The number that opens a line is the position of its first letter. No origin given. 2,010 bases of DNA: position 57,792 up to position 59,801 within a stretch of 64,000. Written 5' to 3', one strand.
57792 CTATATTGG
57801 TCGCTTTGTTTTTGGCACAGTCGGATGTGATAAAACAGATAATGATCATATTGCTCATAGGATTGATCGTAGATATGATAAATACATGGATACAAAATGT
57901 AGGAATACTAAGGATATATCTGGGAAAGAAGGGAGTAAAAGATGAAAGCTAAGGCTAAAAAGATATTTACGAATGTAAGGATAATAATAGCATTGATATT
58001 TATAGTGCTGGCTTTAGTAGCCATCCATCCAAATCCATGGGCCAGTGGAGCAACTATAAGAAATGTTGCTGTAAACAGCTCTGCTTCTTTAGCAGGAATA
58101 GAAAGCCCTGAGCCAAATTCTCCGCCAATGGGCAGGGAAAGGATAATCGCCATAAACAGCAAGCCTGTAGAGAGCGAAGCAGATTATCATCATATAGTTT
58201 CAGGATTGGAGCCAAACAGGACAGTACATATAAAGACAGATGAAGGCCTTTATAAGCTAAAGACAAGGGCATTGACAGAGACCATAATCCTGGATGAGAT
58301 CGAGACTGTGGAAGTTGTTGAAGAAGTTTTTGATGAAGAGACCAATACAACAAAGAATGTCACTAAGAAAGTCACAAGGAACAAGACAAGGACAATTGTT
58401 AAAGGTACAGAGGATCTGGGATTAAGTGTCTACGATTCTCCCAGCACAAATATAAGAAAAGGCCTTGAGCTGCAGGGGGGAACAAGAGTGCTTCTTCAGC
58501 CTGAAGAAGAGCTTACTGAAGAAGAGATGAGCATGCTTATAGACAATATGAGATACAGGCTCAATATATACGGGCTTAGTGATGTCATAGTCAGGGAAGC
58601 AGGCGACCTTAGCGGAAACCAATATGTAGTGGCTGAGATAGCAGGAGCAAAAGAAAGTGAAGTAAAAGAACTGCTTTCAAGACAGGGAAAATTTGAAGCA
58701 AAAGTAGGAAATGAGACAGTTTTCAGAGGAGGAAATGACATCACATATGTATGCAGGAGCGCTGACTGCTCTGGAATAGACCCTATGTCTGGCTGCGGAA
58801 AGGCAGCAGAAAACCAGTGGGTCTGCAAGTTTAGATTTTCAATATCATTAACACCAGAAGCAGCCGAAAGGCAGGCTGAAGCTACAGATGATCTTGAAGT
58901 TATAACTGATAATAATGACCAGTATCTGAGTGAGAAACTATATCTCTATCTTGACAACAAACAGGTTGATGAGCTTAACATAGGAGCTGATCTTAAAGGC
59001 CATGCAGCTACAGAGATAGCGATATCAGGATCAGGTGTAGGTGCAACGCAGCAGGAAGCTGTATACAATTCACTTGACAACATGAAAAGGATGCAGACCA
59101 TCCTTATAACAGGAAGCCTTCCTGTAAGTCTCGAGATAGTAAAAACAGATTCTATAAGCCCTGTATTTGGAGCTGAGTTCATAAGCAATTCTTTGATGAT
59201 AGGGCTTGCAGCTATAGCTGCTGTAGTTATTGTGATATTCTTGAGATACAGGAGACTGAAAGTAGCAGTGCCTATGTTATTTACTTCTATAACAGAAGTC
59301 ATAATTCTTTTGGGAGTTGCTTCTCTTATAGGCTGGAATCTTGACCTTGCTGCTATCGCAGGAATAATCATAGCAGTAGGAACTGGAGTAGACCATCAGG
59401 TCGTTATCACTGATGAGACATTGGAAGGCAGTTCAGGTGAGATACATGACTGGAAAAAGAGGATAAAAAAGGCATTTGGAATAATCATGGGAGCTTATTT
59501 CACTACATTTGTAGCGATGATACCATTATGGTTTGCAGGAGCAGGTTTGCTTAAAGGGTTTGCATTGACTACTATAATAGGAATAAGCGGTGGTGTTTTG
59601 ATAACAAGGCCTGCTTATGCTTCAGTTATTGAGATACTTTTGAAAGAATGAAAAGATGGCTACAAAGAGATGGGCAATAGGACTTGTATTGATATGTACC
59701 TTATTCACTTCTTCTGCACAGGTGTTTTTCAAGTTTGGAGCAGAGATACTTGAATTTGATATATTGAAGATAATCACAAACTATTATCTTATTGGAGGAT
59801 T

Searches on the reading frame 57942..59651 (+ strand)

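Call 8: search_protein_families(library=pfam, proteins=[window:57942-59651:+], max_evalue=0.001)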
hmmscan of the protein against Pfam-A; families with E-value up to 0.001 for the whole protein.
window:57942-59651:+ (569 aa): 1 family
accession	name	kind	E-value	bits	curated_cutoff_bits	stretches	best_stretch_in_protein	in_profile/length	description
PF02355.23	SecD_SecF_C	-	2.6e-17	63.3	20.5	1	396-553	12-173/189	Protein export membrane protein SecD/SecF, C-terminal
